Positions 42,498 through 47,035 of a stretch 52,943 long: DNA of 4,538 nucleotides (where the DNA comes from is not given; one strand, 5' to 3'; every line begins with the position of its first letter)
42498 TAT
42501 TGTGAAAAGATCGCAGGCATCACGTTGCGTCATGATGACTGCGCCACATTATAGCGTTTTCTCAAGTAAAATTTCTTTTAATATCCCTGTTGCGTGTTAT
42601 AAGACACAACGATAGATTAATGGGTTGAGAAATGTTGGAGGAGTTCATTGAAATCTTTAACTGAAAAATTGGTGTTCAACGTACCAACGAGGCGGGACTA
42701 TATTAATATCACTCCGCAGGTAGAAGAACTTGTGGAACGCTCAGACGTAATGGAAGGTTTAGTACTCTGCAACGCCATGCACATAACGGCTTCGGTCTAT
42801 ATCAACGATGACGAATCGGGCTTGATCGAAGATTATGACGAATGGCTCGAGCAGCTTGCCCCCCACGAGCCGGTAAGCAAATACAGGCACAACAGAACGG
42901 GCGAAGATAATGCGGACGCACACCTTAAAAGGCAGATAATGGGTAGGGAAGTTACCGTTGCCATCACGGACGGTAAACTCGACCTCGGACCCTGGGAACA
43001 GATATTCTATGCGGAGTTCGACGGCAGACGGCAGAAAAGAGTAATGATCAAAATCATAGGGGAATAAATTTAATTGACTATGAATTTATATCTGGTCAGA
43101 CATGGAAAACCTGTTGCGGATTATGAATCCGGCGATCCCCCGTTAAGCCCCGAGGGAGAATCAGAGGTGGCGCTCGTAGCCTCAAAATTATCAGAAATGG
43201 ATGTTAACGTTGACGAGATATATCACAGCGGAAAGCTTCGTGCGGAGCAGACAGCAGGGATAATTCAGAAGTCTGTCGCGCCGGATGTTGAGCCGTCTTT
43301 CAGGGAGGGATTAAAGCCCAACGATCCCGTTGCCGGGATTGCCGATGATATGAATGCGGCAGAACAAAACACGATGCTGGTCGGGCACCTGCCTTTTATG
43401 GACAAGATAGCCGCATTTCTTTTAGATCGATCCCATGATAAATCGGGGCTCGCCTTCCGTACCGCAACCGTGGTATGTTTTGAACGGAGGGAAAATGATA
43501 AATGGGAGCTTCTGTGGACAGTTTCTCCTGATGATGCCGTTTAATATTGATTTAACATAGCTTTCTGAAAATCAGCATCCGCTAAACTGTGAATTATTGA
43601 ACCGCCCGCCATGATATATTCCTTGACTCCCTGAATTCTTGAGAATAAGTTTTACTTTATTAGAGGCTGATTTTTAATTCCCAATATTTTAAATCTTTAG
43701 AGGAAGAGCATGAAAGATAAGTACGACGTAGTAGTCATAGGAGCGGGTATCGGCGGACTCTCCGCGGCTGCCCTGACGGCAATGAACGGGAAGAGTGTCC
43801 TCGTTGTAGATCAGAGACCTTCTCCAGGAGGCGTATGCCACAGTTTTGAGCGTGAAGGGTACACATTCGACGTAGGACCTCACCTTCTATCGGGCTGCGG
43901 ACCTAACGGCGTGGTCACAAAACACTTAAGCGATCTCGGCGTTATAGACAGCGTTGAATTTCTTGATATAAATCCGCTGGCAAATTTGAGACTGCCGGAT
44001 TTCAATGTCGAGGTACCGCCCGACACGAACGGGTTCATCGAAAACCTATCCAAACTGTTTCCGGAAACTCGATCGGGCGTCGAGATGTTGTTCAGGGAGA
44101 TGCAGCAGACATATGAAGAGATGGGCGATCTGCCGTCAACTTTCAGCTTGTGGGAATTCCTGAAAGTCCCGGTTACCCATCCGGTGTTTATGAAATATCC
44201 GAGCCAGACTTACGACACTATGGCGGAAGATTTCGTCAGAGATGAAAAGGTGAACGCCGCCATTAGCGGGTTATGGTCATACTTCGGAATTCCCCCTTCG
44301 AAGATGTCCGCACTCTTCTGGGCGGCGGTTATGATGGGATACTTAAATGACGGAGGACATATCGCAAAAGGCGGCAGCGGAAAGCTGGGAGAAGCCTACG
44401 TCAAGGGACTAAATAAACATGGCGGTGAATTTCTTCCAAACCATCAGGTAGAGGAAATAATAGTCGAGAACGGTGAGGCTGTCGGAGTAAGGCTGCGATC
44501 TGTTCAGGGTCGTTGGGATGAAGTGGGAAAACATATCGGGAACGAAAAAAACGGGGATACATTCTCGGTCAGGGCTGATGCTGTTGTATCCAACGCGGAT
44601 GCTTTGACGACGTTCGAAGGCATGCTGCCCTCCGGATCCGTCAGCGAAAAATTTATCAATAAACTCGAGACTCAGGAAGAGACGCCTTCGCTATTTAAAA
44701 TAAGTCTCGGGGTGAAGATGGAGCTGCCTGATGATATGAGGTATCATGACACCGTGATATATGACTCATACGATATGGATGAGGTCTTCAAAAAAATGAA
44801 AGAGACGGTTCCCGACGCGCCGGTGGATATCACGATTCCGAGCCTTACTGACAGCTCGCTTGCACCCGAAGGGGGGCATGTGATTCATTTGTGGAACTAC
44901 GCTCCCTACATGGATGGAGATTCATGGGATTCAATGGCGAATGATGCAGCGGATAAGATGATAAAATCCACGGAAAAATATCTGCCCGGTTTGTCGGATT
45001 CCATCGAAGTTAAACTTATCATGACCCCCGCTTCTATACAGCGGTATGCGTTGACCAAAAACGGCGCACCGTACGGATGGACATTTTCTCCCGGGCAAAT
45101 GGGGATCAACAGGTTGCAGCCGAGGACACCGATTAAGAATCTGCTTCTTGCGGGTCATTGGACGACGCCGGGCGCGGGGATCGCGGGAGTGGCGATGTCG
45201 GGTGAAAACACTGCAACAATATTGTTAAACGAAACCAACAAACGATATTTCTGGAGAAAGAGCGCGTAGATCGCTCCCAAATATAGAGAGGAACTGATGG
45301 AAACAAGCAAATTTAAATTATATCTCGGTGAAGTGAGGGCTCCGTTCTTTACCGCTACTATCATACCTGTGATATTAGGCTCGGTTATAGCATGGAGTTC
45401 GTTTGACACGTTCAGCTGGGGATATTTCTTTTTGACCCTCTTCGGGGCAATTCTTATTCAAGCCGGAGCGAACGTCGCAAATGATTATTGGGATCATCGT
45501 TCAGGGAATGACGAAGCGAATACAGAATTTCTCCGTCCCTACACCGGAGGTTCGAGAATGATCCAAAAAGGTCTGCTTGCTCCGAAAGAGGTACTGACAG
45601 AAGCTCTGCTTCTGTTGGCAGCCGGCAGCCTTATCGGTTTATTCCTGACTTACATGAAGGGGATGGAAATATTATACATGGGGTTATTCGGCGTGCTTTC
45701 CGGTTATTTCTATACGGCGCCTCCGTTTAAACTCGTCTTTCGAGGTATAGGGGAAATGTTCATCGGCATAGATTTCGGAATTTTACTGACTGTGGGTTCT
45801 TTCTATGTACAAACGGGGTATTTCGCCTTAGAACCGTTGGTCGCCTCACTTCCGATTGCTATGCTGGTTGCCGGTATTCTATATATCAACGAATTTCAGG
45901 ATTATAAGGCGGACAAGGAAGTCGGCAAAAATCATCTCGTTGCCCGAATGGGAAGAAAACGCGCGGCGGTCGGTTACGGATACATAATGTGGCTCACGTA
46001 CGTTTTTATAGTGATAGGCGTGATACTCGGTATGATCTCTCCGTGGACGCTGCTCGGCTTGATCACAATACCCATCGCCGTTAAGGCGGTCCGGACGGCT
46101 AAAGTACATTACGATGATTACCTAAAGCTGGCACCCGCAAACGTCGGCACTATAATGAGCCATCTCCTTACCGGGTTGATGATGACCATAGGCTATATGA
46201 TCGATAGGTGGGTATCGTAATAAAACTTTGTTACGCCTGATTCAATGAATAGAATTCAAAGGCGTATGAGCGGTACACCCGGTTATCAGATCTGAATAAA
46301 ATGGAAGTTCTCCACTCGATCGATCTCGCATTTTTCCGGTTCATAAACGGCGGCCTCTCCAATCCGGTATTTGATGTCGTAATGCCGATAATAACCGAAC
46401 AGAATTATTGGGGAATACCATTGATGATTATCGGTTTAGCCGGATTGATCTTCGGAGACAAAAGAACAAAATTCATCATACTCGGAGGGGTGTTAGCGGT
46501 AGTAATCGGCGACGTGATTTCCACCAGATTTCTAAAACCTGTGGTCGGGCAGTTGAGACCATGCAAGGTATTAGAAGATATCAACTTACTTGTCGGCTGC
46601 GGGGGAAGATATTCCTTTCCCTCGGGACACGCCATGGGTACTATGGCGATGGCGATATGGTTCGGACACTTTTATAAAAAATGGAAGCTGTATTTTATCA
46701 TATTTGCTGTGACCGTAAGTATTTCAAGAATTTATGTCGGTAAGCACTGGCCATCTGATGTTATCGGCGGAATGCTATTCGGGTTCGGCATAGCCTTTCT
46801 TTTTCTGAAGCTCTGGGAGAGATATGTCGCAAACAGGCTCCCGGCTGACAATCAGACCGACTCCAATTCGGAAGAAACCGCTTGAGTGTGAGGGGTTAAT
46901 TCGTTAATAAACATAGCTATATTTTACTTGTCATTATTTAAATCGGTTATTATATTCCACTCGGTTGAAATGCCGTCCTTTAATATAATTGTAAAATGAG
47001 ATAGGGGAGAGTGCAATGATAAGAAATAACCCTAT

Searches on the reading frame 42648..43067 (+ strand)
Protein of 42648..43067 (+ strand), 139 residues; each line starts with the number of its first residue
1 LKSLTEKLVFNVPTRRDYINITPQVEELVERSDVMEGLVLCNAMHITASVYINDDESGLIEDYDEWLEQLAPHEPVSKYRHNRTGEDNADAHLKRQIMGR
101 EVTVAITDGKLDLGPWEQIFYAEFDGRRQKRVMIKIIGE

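Call 11: search_protein_families(library=pfam, proteins=[window:42648-43067:+])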
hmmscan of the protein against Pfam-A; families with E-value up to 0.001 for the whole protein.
window:42648-43067:+ (139 aa): 1 family
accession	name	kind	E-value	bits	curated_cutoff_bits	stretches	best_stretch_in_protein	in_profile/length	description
PF01894.22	UPF0047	-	7.1e-38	129.8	27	1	20-136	1-117/117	Uncharacterised protein family UPF0047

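Call 49: find_encoding_contigs(protein=window:42648-43067:+, flank=10000, max_places=10)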
Protein window:42648-43067:+ (139 aa): no gene with exactly this product is on record in the collection.

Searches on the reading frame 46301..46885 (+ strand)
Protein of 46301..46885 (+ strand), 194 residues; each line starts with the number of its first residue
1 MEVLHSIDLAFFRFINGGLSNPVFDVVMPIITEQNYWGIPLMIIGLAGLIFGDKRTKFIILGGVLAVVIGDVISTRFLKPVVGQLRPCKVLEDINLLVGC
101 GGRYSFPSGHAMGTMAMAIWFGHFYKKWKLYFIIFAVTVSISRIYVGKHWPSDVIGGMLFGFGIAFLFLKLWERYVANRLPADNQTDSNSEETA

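Call 93: search_protein_families(library=ncbifam, proteins=[window:46301-46885:+], max_evalue=0.01)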
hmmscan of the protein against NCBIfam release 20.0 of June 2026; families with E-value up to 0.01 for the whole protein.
window:46301-46885:+ (194 aa): 3 families
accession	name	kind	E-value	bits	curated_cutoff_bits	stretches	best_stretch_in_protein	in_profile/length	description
NF047884.1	UdeprDiPSep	equivalog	1.3e-21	77.3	250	1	8-171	26-186/188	undecaprenyl-diphosphatase SepP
NF008813.0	PRK11837.1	equivalog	2.5e-12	47.2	229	1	4-174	2-174/202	undecaprenyl-diphosphate phosphatase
NF007975.0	PRK10699.1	equivalog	2.1e-09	37.2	261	1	103-188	156-247/254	phosphatidylglycerophosphatase B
